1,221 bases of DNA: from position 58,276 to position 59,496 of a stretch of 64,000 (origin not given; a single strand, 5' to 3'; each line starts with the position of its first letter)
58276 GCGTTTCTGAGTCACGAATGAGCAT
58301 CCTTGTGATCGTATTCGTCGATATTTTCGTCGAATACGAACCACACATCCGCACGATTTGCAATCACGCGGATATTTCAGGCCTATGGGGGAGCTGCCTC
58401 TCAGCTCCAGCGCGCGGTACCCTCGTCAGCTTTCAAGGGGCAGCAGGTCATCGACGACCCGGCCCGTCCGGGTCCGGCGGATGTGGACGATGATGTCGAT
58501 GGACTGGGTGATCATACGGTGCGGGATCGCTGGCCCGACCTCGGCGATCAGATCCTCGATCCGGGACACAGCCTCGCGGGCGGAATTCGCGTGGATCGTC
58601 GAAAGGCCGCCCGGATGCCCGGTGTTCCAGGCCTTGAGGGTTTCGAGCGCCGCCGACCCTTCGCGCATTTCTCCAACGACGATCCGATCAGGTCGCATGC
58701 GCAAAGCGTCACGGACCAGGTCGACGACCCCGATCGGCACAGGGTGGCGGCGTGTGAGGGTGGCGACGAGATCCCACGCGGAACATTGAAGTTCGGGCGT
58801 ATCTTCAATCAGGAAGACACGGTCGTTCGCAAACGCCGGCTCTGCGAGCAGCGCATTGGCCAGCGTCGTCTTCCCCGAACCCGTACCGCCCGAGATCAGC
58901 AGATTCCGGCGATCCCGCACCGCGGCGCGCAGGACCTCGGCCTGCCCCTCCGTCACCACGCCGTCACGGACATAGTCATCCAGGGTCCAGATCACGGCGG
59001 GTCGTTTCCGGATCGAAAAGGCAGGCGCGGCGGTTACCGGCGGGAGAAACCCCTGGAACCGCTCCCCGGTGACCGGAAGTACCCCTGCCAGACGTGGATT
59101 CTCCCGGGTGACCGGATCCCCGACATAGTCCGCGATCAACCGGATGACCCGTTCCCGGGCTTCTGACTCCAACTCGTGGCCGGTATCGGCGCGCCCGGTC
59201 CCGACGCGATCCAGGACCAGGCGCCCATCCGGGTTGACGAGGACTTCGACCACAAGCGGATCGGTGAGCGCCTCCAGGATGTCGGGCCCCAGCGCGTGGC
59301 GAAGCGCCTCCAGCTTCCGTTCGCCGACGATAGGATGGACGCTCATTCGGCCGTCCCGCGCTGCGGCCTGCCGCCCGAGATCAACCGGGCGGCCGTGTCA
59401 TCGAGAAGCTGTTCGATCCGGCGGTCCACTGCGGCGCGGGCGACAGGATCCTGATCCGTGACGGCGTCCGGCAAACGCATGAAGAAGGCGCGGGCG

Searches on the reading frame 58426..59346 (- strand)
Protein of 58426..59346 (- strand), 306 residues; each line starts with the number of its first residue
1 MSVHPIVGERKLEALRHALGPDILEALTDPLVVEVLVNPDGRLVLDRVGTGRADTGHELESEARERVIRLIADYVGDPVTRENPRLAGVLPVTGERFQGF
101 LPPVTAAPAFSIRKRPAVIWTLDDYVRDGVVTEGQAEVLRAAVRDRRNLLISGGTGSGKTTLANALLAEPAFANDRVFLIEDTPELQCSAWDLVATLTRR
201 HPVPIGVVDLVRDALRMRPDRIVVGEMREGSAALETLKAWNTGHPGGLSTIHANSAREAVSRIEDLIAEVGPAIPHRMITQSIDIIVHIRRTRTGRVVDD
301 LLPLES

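Call 3: search_protein_families(library=pfam, proteins=[window:58426-59346:-], max_evalue=0.01)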
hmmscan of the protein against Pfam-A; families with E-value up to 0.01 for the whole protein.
window:58426-59346:- (306 aa): 13 families
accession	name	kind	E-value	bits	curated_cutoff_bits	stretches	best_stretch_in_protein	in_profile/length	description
PF00437.27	T2SSE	-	3.3e-35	121.9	24.9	1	103-289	100-275/370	Type II/IV secretion system protein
PF13191.12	AAA_16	-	6.5e-05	23.9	32.6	1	138-199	15-75/167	AAA ATPase domain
PF20720.3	nSTAND3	-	0.00014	22.1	27.2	1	140-182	11-53/155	Novel STAND NTPase 3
PF01580.24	FtsK_SpoIIIE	-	0.0016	18.4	24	1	139-172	33-65/221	FtsK/SpoIIIE family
PF13555.12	AAA_29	-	0.0017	18.5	27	1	143-167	19-43/61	P-loop containing region of AAA domain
PF13401.12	AAA_22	-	0.0018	19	27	1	145-183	4-42/130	AAA domain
PF00270.35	DEAD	-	0.0027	17.9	26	1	132-168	1-36/167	DEAD/DEAH box helicase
PF13604.12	AAA_30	-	0.005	17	27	1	132-166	3-38/191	AAA domain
PF06414.18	Zeta_toxin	-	0.0054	16.6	22.3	1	149-182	19-52/199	Zeta toxin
PF10412.15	TrwB_AAD_bind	-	0.0063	15.9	20.5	0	144-179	13-48/387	Type IV secretion-system coupling protein DNA-binding domain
PF06745.19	ATPase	-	0.0073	16.1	26.6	0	139-170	12-43/231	KaiC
PF00005.33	ABC_tran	-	0.0077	17.3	25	1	143-177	8-42/137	ABC transporter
PF04851.21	ResIII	-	0.0085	16.5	22.5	0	134-186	7-65/164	Type III restriction enzyme, res subunit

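Call 4: search_protein_families(library=ncbifam, proteins=[window:58426-59346:-], max_evalue=0.01)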
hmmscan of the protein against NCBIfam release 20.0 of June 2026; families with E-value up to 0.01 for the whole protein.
window:58426-59346:- (306 aa): 21 families
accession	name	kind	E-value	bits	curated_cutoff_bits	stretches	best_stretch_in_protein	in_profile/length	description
TIGR02782.1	TrbB_P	equivalog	1.3e-105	353.1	304.55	1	10-302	1-291/303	P-type conjugative transfer ATPase TrbB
NF010407.0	PRK13833.1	subfamily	8.1e-91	304.8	499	1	10-305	9-301/323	conjugal transfer protein TrbB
NF010469.0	PRK13894.1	subfamily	3.1e-85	286.3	508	1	6-303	10-306/320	conjugal transfer ATPase TrbB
TIGR03819.1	heli_sec_ATPase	hypoth_equivalog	1.6e-54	185.4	373.15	1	19-297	50-333/340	TadA family conjugal transfer-associated ATPase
TIGR02788.1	VirB11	equivalog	3.3e-50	170.9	249.95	2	136-299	134-304/308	P-type DNA transfer ATPase VirB11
NF010475.0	PRK13900.1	equivalog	7.6e-40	137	389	2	137-296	151-316/333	type IV secretion system ATPase VirB11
NF010425.0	PRK13851.1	equivalog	2.4e-25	89.1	461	1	137-290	153-313/344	type IV secretion system protein VirB11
NF058587.1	archaellum_moto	equivalog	1.4e-23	83.5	550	1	34-263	161-393/527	archaellum flagellar ATPase motor FlaI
NF041000.1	ATPase_ComGA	equivalog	1e-17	64.1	300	1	130-268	111-247/267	competence type IV pilus ATPase ComGA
NF053672.1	bindosome_BasE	exception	3.5e-17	62.3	1000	1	51-294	173-415/512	bindosome assembly system ATPase subunit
TIGR01420.1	pilT_fam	subfamily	1.1e-14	54.5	319.1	1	137-269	112-245/343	PilT/PilU family type 4a pilus ATPase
NF007755.0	PRK10436.1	equivalog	4.7e-14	51.9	617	1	141-292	213-355/465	type II secretion system protein GspE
TIGR02533.1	type_II_gspE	equivalog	2.6e-13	49.5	630.25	1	146-269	243-362/486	type II secretion system ATPase GspE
NF053534.1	T4PilAsmATPsTfpB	equivalog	1.2e-12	47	850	1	149-266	339-452/584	type IV pilus assembly ATPase TfpB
TIGR02538.1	type_IV_pilB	equivalog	5.8e-12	45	675.65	1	135-293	305-453/564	type IV-A pilus assembly ATPase PilB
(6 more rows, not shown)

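Call 18: search_dna_similar(query=window:58426-59346:-, collection=plasmids, mode=protein, max_rows=15)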
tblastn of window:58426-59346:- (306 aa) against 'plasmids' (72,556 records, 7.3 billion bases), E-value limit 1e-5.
The search stops at 5000 records and this limit was reached: more records match than are counted here, and every count below describes the 5000 best-scoring records only.
Records with a match: at least 5000; places in all: 5823; records where one place covers at least 80% of the query: 4117.
Best place of each record, by identity: 60-80% 2; <60% 4998.
By first word of the organism name: Escherichia 850; Klebsiella 445; Rhizobium 434; Agrobacterium 304; Campylobacter 225; Bacillus 205; Xanthomonas 204; Sinorhizobium 161; Ralstonia 151; Vibrio 136; and 218 more.
By predicted mobility (MOB-suite, as given by PLSDB): conjugative 3422; non-mobilizable 1010; mobilizable 568.
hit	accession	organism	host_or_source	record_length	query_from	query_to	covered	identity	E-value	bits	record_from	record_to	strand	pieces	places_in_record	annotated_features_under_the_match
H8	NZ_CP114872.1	Caulobacter sp. NIBR2454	Paralichthys olivaceus,cell ...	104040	4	302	98%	60.5%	3e-111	361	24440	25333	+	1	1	trbB: P-type conjugative transfer ATPase TrbB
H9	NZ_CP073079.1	Caulobacter sp. S6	pure culture,soil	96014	4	301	97%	60.7%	4e-110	357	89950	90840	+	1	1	trbB: P-type conjugative transfer ATPase TrbB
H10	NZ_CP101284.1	Phenylobacterium sp. LH3H17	-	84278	4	301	97%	59.7%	8e-108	350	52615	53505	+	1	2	trbB: P-type conjugative transfer ATPase TrbB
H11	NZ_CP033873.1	Caulobacter sp. FWC26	whole organism,isolated from activated ...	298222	9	305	97%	59.3%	1e-103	339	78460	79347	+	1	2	trbB: P-type conjugative transfer ATPase TrbB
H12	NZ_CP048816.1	Caulobacter rhizosphaerae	cell culture,soil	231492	9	305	97%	58.6%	4e-105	343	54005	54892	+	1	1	trbB: P-type conjugative transfer ATPase TrbB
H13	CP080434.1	Sphingomonas sp. DS-9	-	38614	4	301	97%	58.4%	8e-111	359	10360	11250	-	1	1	record has no annotation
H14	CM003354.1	Sphingomonas sp. MEA3-1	single cell,soil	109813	4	301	97%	58.4%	8e-111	359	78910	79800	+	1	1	record has no annotation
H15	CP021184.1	Rhizorhabdus wittichii DC-6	activated sludge of a wastewater ...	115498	4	301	97%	58.4%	8e-111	359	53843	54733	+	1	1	P-type conjugative transfer ATPase TrbB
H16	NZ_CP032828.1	Sphingomonas paeninsulae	whole organism,soil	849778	6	301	97%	52.4%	2e-62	297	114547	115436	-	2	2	none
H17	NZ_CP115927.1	Agrobacterium tumefaciens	Chrysanthemum,cell culture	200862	1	301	98%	51.0%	3e-81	275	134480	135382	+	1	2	trbB: P-type conjugative transfer ATPase TrbB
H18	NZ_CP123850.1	Agrobacterium tumefaciens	Rose,cell culture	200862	1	301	98%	51.0%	3e-81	275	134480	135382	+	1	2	trbB: P-type conjugative transfer ATPase TrbB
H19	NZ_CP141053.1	Paracoccus denitrificans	-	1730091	9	305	97%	51.5%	6e-81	273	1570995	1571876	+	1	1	none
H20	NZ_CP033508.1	Mesorhizobium jarvisii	Lotus corniculatus,cell culture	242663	10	305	97%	51.7%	5e-85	285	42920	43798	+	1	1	trbB: P-type conjugative transfer ATPase TrbB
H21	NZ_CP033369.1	Mesorhizobium loti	Lotus sp.,cell culture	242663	10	305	97%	51.7%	5e-85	285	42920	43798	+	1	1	trbB: P-type conjugative transfer ATPase TrbB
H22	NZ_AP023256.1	Mesorhizobium sp. 131-3-5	Lotus japonicus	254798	10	305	97%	51.7%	5e-85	285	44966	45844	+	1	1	trbB: P-type conjugative transfer ATPase TrbB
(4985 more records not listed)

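Call 19: get_annotated_region(hit=H8, flank=5000)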
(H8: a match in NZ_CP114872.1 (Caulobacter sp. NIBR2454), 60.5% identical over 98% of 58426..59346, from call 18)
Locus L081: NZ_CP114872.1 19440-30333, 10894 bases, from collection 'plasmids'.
description: Caulobacter sp. NIBR2454 plasmid pNIBR24541, complete sequence
organism: Caulobacter sp. NIBR2454 (NCBI taxid 3015996)
taxonomy: Bacteria; Pseudomonadota; Alphaproteobacteria; Caulobacterales; Caulobacteraceae; Caulobacter; Caulobacter sp. NIBR2454
host: -; source: Paralichthys olivaceus,cell culture,stomach; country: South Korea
typing (MOB-suite, as given by PLSDB): non-mobilizable; mating-pair formation MPF_T
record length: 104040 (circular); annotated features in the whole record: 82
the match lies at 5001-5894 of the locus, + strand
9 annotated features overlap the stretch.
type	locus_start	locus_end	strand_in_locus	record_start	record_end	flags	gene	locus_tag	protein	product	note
CDS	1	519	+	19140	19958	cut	-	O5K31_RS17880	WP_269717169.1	cell wall hydrolase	-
CDS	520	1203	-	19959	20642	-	-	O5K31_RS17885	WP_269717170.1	hypothetical protein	-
CDS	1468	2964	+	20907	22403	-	mobQ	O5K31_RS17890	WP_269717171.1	MobQ family relaxase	-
CDS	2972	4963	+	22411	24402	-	-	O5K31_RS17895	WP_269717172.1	type IV secretory system conjugative DNA transfer family protein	-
CDS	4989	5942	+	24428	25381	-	trbB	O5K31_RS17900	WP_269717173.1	P-type conjugative transfer ATPase TrbB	-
CDS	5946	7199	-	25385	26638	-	-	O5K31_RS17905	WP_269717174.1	type II toxin-antitoxin system HipA family toxin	-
CDS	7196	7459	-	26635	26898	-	-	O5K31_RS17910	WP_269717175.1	XRE family transcriptional regulator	-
CDS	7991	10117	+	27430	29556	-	-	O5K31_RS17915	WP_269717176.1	AAA family ATPase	-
CDS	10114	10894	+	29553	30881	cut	-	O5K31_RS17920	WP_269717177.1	restriction endonuclease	-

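Call 20: get_annotated_region(hit=H10, flank=4000)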
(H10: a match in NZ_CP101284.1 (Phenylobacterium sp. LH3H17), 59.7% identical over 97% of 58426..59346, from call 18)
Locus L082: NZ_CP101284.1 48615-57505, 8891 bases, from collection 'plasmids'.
description: Phenylobacterium sp. LH3H17 plasmid pA, complete sequence
organism: Phenylobacterium sp. LH3H17 (NCBI taxid 2903901)
taxonomy: Bacteria; Pseudomonadota; Alphaproteobacteria; Caulobacterales; Caulobacteraceae; Phenylobacterium; Phenylobacterium sp. LH3H17
host: -; source: -; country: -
typing (MOB-suite, as given by PLSDB): non-mobilizable; replicon rep_cluster_691; mating-pair formation MPF_T
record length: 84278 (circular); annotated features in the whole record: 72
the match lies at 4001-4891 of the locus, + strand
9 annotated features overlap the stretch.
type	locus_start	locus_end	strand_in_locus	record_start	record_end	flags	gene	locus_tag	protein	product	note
CDS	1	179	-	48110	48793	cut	-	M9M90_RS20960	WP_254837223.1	hypothetical protein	-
CDS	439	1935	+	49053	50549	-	mobQ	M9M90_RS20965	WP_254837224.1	MobQ family relaxase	-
CDS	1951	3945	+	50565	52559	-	-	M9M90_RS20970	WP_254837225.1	type IV secretory system conjugative DNA transfer family protein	-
CDS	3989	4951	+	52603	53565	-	trbB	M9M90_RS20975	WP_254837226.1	P-type conjugative transfer ATPase TrbB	-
CDS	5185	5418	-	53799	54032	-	-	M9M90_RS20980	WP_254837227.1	hypothetical protein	-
CDS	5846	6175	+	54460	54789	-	-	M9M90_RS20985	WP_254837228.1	XRE family transcriptional regulator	-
CDS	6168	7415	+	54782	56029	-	-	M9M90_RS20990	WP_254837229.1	type II toxin-antitoxin system HipA family toxin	-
CDS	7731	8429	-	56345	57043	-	-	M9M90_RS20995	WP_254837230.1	LysR substrate-binding domain-containing protein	-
CDS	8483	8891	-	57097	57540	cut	-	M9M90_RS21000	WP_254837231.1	hypothetical protein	-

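Call 21: get_annotated_region(hit=H15, flank=4000)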
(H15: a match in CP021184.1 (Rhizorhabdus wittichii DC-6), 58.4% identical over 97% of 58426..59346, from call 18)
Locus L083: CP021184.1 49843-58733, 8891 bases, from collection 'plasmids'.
description: Rhizorhabdus wittichii DC-6 plasmid pDC03, complete sequence
organism: Rhizorhabdus wittichii DC-6 (NCBI taxid 1283312)
taxonomy: Bacteria; Pseudomonadota; Alphaproteobacteria; Sphingomonadales; Sphingomonadaceae; Rhizorhabdus; Rhizorhabdus wittichii; Rhizorhabdus wittichii DC-6
host: -; source: activated sludge of a wastewater treatment facility; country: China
typing (MOB-suite, as given by PLSDB): conjugative; replicon rep_cluster_736; relaxase MOBQ,MOBQ; mating-pair formation MPF_T
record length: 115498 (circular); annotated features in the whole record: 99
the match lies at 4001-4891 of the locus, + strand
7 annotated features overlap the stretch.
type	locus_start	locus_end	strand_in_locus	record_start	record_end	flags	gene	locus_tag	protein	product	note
CDS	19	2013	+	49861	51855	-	-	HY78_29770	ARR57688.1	conjugal transfer protein TraG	-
CDS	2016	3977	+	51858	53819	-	-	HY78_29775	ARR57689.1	hypothetical protein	-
CDS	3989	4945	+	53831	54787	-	-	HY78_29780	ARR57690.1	P-type conjugative transfer ATPase TrbB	-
CDS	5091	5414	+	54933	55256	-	-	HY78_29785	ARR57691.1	conjugal transfer protein TrbC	-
CDS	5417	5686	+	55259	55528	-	-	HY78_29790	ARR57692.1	hypothetical protein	-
CDS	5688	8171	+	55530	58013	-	-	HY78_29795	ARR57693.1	conjugal transfer protein TrbE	-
CDS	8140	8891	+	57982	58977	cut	-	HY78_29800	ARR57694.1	hypothetical protein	-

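Call 50: find_related_loci(query=window:58426-59346:-, collection=metagenome_contigs, flank=7000)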
Query window:58426-59346:- (306 aa) in metagenome_contigs; peptide patterns used: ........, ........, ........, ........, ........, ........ (x = any residue, [..] = any of these).
599 stretches matched a pattern (row limit reached: there are more); 589 encode a relative of the query (tblastn E <= 1e-3); the best 80 are kept; 80 distinct loci.
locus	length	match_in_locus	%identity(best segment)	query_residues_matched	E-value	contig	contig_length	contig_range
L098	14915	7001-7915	84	1-305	5e-169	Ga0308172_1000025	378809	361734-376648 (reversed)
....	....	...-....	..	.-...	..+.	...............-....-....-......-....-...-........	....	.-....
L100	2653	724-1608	82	1-295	6e-169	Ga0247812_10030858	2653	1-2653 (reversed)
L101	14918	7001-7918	75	1-306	4e-150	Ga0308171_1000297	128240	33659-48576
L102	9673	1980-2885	74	1-302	1e-147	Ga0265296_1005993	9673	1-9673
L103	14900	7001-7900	76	4-304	1e-146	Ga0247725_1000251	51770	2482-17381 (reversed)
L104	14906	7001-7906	72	1-302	2e-145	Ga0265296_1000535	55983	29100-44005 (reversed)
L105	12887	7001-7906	74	1-302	4e-145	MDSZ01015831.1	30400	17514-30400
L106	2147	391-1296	75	1-302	3e-155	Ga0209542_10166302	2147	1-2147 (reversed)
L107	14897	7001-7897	74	1-299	2e-143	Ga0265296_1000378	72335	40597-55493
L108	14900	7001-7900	75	3-302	3e-142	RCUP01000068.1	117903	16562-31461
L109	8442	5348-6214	75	10-299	1e-140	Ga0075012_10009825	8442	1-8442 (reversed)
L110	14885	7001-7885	73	8-302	1e-140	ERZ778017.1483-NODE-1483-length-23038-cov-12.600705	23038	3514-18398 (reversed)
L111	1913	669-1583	73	1-305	1e-150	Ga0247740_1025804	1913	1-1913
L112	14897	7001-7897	68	4-302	1e-134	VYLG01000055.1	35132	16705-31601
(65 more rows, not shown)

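Call 57: search_protein_families(library=pfam, proteins=[L101:8229-9458:+, L101:9455-11206:+, L101:11203-14379:+, L109:6274-6591:+, L102:4615-5289:-, L102:3611-4618:+, L108:7966-8361:-, L098:8236-8586:-, L102:3290-3511:-], max_evalue=0.001)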
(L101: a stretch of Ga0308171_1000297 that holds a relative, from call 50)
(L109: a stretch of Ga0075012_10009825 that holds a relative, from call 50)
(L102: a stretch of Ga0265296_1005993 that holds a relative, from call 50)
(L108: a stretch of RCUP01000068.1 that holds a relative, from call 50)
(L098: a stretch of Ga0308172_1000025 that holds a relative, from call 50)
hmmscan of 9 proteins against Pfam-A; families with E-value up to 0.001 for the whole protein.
L101:8229-9458:+ (409 aa): 1 family
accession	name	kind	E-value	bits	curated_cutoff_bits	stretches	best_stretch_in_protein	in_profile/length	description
PF19888.4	DUF6361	-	1.6e-41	143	25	2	3-140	2-140/388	Family of unknown function (DUF6361)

L101:9455-11206:+ (583 aa): 0 families

L101:11203-14379:+ (1058 aa): 2 families
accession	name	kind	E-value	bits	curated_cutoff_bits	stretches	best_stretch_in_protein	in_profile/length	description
PF00271.37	Helicase_C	-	4.1e-06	27.5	23.5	1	870-921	60-109/110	Helicase conserved C-terminal domain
PF13401.12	AAA_22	-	0.00092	20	27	0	190-252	47-97/130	AAA domain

L109:6274-6591:+ (105 aa): 1 family
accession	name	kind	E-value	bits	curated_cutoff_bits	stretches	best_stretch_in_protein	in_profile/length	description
PF04014.23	MazE_antitoxin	-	1.4e-05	25.4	24.7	1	39-80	2-47/48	Antidote-toxin recognition MazE, bacterial antitoxin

L102:4615-5289:- (224 aa): 5 families
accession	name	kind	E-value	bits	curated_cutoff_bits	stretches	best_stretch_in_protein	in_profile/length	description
PF00805.28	Pentapeptide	-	2.1e-28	97.9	20.2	4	74-113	1-40/40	Pentapeptide repeats (8 copies)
PF13599.13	Pentapeptide_4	-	8.1e-28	96.8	38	2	45-116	7-78/78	Pentapeptide repeat region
PF13576.12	Pentapeptide_3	-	7.6e-18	64.9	27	2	151-189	6-47/48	Pentapeptide repeats (9 copies)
PF23894.2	LD_SV2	-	2.1e-08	34.8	29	0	26-75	42-91/92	SV2A/B/C luminal domain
PF25296.1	Decapeptide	-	2.4e-08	34.2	45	1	52-117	8-73/74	Decapeptide repeat region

L102:3611-4618:+ (335 aa): 8 families
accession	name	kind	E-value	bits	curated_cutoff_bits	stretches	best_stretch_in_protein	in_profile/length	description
PF13011.12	LZ_Tnp_IS481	-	1.2e-17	64.4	22.2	1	24-107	1-85/85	leucine-zipper of insertion element IS481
PF13683.12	rve_3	-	1.4e-17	63.6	26.5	1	258-323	2-67/67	Integrase core domain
PF00665.32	rve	-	2.8e-14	53.7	32.6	1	152-269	2-102/102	Integrase core domain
PF13384.12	HTH_23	-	1.4e-08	34.7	24.6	0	101-132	11-41/50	Homeodomain-like domain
PF13518.12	HTH_28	-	1e-07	32.3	25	0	44-76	9-41/52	Helix-turn-helix domain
PF13565.12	HTH_32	-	6.8e-06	27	33.7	1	63-129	1-73/73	Homeodomain-like domain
PF13551.12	HTH_29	-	3.4e-05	24.3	28.1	0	41-88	5-55/64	Winged helix-turn helix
PF08281.18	Sigma70_r4_2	-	0.00012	22.1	25.7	0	32-70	11-49/54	Sigma-70, region 4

L108:7966-8361:- (131 aa): 4 families
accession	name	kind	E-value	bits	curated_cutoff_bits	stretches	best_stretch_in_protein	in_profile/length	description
PF01381.28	HTH_3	-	7.5e-15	55.2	23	1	25-76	2-53/55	Helix-turn-helix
PF13560.12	HTH_31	-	2.9e-12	47.1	27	1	19-77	1-60/64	Helix-turn-helix domain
PF12844.13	HTH_19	-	2.9e-08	33.9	30.2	1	21-74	1-54/64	Helix-turn-helix domain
PF13443.12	HTH_26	-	0.00017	22.2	22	1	30-74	8-53/63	Cro/C1-type HTH DNA-binding domain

L098:8236-8586:- (116 aa): 0 families

L102:3290-3511:- (73 aa): 0 families

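Call 58: search_protein_families(library=padloc, proteins=[L101:8229-9458:+, L101:9455-11206:+, L101:11203-14379:+], max_evalue=0.001)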
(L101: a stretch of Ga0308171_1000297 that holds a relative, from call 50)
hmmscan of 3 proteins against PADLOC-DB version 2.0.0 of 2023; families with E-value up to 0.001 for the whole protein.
L101:8229-9458:+ (409 aa): 1 family
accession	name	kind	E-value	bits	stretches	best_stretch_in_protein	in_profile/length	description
PDLC03828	ZacA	-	1.7e-88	295.9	1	1-407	1-392/396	-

L101:9455-11206:+ (583 aa): 1 family
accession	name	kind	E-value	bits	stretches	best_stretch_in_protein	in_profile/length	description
PDLC03829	ZacB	-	1.3e-113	378.9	1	3-575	2-577/586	-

L101:11203-14379:+ (1058 aa): 22 families
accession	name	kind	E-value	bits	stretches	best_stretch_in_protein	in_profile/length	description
PDLC03830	ZacC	-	5.6e-281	933.6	1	2-1042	12-1016/1019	-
PDLC02843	DpdE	-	2.2e-16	57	2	24-61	174-211/1091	DpdE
PDLC04556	PDC-M27C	-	2.3e-15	54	1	867-924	746-803/892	-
PDLC02621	DrmD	-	6.7e-13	45.8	1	867-931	566-633/1040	DrmD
PDLC04554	PDC-M27C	-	1.9e-12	44.2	1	870-924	762-816/1217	-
PDLC02840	DpdE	-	2.9e-12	43.7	2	24-56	175-207/1091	DpdE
PDLC02500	BrxHI|BrxHII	-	1.1e-10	38.7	1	879-926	532-577/933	BrxHI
PDLC02572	DrmA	-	1.9e-10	37.3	1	867-924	564-623/1043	DrmA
PDLC02623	DrmD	-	3.1e-10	36.5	1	862-931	565-633/1040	DrmD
PDLC02633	DrmD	-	6.8e-10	35.6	1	879-934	586-641/839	DrmD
PDLC04555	PDC-M27C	-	9e-10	35.9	1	868-924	497-553/656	-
PDLC02504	BrxHI|BrxHII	-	4.8e-09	32.7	1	878-925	538-584/971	BrxHII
PDLC02846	DpdE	-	1.2e-08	31.3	1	879-924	618-663/1034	DpdE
PDLC02619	DrmD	-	2.2e-08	30.7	1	879-924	492-535/872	DrmD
PDLC02634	DrmD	-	2.5e-08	30.2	1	879-925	541-586/900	DrmD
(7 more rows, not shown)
